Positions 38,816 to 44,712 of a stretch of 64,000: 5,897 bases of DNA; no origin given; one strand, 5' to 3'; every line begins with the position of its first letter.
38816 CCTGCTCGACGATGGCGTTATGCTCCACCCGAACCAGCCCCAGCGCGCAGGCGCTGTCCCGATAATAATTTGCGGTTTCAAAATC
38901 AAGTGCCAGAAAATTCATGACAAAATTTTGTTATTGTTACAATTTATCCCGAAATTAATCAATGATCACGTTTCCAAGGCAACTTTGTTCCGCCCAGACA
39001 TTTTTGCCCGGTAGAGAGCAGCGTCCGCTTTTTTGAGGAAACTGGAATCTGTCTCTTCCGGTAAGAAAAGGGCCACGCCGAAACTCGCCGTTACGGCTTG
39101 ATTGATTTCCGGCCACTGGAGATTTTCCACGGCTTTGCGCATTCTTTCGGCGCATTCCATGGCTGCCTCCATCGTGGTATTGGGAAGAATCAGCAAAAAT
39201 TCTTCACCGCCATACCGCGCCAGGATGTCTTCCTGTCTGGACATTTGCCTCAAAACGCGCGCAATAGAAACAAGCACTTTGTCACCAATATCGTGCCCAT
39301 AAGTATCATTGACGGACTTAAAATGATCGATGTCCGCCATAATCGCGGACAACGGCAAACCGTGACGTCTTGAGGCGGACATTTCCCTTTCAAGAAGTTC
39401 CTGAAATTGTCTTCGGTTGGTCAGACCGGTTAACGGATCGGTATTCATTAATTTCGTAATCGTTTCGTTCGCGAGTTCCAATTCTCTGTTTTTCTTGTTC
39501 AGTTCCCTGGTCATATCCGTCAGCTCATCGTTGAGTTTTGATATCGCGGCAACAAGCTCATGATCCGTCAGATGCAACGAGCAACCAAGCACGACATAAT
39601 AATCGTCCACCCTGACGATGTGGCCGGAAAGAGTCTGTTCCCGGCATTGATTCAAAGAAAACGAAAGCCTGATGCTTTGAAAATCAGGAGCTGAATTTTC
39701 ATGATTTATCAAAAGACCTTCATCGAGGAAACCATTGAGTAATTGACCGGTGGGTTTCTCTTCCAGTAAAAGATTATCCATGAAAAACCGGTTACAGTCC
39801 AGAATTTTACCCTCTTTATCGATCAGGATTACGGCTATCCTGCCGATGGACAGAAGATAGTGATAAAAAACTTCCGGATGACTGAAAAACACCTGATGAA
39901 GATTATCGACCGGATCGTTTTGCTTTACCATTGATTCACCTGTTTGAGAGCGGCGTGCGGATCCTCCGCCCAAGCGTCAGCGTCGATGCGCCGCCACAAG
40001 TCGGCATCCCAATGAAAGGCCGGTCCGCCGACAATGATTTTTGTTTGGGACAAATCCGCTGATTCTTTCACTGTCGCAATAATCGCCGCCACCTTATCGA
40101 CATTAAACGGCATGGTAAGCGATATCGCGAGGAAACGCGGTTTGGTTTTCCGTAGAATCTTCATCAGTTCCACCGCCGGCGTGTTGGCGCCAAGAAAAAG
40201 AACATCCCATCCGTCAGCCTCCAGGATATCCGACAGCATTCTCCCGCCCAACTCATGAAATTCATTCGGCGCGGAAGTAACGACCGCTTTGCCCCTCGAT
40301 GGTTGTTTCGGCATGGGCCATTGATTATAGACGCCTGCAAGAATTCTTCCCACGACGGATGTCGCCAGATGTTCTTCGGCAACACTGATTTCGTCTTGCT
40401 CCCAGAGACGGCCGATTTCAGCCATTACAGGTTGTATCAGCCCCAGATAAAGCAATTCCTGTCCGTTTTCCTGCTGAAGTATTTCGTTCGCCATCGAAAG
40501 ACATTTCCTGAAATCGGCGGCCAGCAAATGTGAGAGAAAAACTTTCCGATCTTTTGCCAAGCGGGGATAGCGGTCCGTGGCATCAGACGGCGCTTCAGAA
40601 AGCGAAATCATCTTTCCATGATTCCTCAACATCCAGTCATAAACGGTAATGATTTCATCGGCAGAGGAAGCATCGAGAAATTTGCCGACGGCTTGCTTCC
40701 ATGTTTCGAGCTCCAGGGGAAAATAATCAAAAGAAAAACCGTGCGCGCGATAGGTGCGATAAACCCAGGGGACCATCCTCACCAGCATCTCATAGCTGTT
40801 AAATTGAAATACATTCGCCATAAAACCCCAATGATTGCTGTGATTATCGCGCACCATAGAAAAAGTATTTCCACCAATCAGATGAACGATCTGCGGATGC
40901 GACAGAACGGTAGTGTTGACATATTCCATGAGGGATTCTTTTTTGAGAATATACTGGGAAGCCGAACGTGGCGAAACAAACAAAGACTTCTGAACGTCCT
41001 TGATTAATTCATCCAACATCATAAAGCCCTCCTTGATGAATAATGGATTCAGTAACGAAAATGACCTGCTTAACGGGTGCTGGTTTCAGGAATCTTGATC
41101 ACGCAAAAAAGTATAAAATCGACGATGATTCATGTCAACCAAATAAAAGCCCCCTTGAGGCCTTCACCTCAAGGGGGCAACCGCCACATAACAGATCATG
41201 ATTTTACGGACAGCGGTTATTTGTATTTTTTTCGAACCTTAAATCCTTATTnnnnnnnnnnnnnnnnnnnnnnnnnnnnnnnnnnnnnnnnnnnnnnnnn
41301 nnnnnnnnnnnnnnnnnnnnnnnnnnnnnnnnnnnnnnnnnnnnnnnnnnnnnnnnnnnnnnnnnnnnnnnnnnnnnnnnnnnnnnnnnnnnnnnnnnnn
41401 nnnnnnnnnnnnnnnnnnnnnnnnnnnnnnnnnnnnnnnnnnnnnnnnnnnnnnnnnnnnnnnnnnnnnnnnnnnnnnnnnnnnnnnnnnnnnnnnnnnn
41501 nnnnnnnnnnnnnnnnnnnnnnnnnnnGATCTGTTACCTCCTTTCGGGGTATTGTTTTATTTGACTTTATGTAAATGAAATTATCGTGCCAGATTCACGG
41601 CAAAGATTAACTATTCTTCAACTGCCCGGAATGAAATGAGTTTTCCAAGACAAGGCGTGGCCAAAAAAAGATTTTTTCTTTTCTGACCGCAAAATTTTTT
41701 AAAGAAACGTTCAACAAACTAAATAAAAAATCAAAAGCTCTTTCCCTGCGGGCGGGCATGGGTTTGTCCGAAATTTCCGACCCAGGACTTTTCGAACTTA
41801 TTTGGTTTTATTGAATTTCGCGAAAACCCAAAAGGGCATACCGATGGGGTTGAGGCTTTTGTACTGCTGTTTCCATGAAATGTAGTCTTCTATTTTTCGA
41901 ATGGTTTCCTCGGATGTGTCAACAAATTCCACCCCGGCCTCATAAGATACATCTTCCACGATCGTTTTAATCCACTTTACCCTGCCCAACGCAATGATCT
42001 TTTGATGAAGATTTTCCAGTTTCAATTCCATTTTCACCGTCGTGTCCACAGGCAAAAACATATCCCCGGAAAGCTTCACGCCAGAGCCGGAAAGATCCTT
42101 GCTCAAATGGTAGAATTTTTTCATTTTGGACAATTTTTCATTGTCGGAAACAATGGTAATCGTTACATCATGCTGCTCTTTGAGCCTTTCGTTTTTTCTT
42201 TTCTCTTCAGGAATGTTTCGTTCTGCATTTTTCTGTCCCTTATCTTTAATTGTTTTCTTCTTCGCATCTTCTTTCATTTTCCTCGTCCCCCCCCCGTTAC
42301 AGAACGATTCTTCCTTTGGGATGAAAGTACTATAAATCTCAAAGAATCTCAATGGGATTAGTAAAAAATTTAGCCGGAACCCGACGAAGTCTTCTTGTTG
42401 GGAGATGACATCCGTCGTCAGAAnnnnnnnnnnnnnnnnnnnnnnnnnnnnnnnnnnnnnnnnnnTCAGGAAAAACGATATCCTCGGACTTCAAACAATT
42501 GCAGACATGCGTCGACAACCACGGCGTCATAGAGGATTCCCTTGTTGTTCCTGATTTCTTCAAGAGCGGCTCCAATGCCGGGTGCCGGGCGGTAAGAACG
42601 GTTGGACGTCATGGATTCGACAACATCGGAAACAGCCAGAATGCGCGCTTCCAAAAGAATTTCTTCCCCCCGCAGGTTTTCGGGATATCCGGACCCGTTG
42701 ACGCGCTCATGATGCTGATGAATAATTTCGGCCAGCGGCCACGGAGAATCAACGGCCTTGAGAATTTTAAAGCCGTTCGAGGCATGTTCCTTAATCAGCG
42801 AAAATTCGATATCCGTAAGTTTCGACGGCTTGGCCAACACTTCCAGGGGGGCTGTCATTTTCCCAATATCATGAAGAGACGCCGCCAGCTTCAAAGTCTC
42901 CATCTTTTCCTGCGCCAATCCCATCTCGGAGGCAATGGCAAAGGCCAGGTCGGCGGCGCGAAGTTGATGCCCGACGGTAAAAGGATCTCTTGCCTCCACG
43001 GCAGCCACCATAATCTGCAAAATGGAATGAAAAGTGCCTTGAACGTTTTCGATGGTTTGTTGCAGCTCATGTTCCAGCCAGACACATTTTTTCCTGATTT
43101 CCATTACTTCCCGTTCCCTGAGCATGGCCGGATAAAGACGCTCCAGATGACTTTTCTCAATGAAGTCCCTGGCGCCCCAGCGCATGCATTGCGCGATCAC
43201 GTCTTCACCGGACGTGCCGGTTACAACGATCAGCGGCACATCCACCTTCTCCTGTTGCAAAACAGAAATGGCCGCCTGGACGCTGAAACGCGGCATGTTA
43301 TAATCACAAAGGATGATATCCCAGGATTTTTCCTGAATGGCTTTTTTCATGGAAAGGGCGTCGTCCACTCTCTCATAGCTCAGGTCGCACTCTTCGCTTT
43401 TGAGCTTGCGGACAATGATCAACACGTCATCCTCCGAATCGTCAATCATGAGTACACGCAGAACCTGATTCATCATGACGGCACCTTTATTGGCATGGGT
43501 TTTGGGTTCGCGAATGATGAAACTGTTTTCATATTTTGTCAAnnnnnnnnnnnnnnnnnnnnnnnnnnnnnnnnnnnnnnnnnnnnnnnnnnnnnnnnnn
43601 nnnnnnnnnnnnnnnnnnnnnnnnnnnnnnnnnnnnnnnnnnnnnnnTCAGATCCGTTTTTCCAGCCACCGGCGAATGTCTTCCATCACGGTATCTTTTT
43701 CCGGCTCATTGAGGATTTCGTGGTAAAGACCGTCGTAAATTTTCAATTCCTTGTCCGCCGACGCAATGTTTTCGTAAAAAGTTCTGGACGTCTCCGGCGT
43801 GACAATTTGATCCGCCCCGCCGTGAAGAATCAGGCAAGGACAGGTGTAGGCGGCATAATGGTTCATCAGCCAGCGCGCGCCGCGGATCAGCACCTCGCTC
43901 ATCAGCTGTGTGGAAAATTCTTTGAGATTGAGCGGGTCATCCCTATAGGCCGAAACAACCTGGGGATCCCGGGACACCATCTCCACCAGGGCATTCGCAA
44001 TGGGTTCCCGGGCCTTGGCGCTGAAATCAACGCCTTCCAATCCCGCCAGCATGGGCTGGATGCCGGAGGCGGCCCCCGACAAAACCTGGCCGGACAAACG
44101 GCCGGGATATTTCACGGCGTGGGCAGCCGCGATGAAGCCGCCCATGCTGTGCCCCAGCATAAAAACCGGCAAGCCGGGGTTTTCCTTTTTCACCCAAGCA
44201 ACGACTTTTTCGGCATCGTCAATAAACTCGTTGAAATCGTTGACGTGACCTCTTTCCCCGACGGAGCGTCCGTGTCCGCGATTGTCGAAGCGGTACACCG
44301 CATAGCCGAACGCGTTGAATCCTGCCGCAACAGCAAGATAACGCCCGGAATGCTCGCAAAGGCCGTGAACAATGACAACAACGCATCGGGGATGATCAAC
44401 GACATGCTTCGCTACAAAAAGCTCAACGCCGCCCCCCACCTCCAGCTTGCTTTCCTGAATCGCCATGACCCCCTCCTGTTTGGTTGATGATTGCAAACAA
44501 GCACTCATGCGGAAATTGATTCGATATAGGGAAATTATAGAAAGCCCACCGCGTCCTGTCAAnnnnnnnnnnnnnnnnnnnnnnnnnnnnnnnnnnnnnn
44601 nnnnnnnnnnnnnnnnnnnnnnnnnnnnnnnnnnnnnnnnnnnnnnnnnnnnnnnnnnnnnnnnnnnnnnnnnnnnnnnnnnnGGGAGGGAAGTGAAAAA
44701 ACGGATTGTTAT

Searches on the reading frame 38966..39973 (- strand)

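Call 7: search_protein_families(library=pfam, proteins=[window:38966-39973:-])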
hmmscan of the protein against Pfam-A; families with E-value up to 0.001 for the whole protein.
window:38966-39973:- (335 aa): 2 families
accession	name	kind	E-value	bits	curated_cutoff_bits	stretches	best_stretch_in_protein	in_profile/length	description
PF00990.26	GGDEF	-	5.2e-49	166.6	23.8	1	177-330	2-161/161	Diguanylate cyclase, GGDEF domain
PF22335.1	Cas10-Cmr2_palm2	-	5.5e-06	27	27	1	241-332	43-133/133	Cas10/Cmr2, second palm domain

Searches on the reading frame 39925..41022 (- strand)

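Call 4: search_protein_families(library=pfam, proteins=[window:39925-41022:-])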
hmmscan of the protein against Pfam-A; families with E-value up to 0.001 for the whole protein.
window:39925-41022:- (365 aa): 2 families
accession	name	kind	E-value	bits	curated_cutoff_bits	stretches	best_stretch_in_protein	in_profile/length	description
PF02310.24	B12-binding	-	2.2e-17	63.5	32.1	1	244-359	1-120/121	B12 binding domain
PF02607.22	B12-binding_2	-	2.3e-11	44.2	23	1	163-228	6-70/74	B12 binding domain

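Call 14: search_protein_families(library=ncbifam, proteins=[window:39925-41022:-], max_evalue=0.00001)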
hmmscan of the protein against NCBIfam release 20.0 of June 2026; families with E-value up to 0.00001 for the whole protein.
window:39925-41022:- (365 aa): 7 families
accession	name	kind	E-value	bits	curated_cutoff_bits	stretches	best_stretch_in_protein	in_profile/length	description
NF047996.1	corrin_MtgC_2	exception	5.3e-17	62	370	1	186-363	33-207/212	glycine betaine-specific corrinoid protein MtgC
NF052513.1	TransRegCarH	equivalog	2.2e-16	59.9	400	1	163-307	88-228/274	HTH-type transcriptional repressor CarH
TIGR02370.1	pyl_corrinoid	subfamily_domain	1.2e-10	41.1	215.3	1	178-355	18-194/197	methyltransferase cognate corrinoid protein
NF041607.1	dimeth_corrin_MtbC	equivalog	3.6e-09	36.4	350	1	192-363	31-200/203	dimethylamine corrinoid protein MtbC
NF047995.1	corrinoid_MtgC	exception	2.1e-07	30.6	310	1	191-360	38-207/215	glycine betaine-specific corrinoid protein MtgC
NF040669.1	MtaC2_Meth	equivalog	2e-06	27.3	450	1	165-336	49-218/267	methanol--corrinoid protein MtaC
NF040655.1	MtaC_Meth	equivalog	4.8e-06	25.8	420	1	240-304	116-180/253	methanol--corrinoid protein MtaC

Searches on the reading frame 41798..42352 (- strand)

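Call 4: search_protein_families(library=pfam, proteins=[window:41798-42352:-])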
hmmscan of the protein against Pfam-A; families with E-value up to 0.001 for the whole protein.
window:41798-42352:- (184 aa): 1 family
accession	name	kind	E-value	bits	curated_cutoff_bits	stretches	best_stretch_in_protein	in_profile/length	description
PF07238.19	PilZ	-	3.5e-11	43.8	22.5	1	50-158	1-100/102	PilZ domain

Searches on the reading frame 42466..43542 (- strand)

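Call 24: search_protein_families(library=pfam, proteins=[window:42466-43542:-], max_evalue=0.0001)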
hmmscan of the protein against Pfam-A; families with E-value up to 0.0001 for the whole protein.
window:42466-43542:- (358 aa): 3 families
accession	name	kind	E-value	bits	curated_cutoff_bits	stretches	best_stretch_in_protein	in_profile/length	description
PF13487.12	HD_5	-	6.6e-34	117.5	27.2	1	177-341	2-169/170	HD domain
PF01966.28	HD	-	1.1e-18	68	22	1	190-311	2-116/116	HD domain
PF00072.30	Response_reg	-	7.2e-15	55.6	30.2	1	30-132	1-102/111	Response regulator receiver domain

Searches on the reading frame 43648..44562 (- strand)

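Call 24: search_protein_families(library=pfam, proteins=[window:43648-44562:-], max_evalue=0.0001)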
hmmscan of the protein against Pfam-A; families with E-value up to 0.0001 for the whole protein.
window:43648-44562:- (304 aa): 7 families
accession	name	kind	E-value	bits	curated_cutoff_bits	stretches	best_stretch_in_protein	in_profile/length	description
PF12146.15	Hydrolase_4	-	1e-74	251.3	27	1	57-288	2-239/239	Serine aminopeptidase, S33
PF00561.26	Abhydrolase_1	-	5.1e-20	72.6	25.8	1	61-170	2-105/245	alpha/beta hydrolase fold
PF12697.13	Abhydrolase_6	-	5.9e-18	66.8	26.3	1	62-287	1-211/217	Alpha/beta hydrolase family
PF02129.25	Peptidase_S15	-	5.4e-08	33.3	23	1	82-270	47-251/262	X-Pro dipeptidyl-peptidase (S15 family)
PF20408.4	Abhydrolase_11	-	2.6e-06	27.8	27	0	62-158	5-101/193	Alpha/beta hydrolase domain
PF02230.22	Abhydrolase_2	-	1.7e-05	25.2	23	0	234-301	148-214/217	Phospholipase/Carboxylesterase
PF00326.27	Peptidase_S9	-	3.7e-05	23.7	22.6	0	234-302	136-208/213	Prolyl oligopeptidase family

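Call 38: search_protein_families(library=ncbifam, proteins=[window:43648-44562:-], max_evalue=0.000001)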
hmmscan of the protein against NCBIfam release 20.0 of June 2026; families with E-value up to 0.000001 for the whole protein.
window:43648-44562:- (304 aa): 17 families
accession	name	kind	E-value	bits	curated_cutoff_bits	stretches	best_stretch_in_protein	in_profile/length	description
NF008019.0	PRK10749.1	equivalog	7.3e-19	67.9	362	1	49-169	44-169/335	lysophospholipase L2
NF047920.1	lactonase_UilS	equivalog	4.6e-16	59.4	400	1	46-147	13-114/285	UilS family quorum-quenching N-acyl-homoserine lactonase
NF051487.1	bifunc_PcaCD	exception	4.3e-13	49.1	430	1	56-270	169-384/413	bifunctional 4-carboxymuconolactone decarboxylase/3-oxoadipate enol-lactonase PcaCD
TIGR01607.1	PST-A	paralog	1.5e-12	47.3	218.25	0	236-301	266-331/332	Plasmodium subtelomeric family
NF045948.1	ProImpepThrmp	equivalog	2e-12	47.2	500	1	45-168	11-132/291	proline iminopeptidase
TIGR03695.1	menH_SHCHC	equivalog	7.4e-12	45.2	208.55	1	61-169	4-109/252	2-succinyl-6-hydroxy-2,4-cyclohexadiene-1-carboxylate synthase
NF052543.1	PhlpBipLPA4030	equivalog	8.8e-12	44.9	450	1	38-221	50-233/312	phospholipase BipL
TIGR01250.1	pro_imino_pep_2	subfamily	1e-10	41.7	167.65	1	37-169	4-134/288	proline iminopeptidase-family hydrolase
NF011457.0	PRK14875.1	equivalog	2.5e-10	39.9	307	1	57-265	130-340/372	acetoin dehydrogenase dihydrolipoyllysine-residue acetyltransferase subunit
NF050089.1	i_nPHAscl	equivalog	3.6e-10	39.4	300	1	60-165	19-118/288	intracellular short-chain-length polyhydroxyalkanoate depolymerase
NF052610.1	macro_16_ester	equivalog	9e-10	38.3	420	0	86-160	51-123/281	alpha/beta fold macrolide esterase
NF041759.1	mac_hydro_EstT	equivalog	1.1e-09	37.9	450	0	86-161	50-123/278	macrolide hydrolase EstT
NF041096.1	esterase_EstD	equivalog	1.4e-09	37.5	600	0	78-161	187-270/421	esterase EstD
NF051488.1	bifunc_PcaDC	exception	1e-08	34.7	390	1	87-271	39-224/375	bifunctional 3-oxoadipate enol-lactonase/4-carboxymuconolactone decarboxylase PcaDC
NF004514.1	PRK05855.1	equivalog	1.3e-07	30.6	455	1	42-151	6-110/578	SDR family oxidoreductase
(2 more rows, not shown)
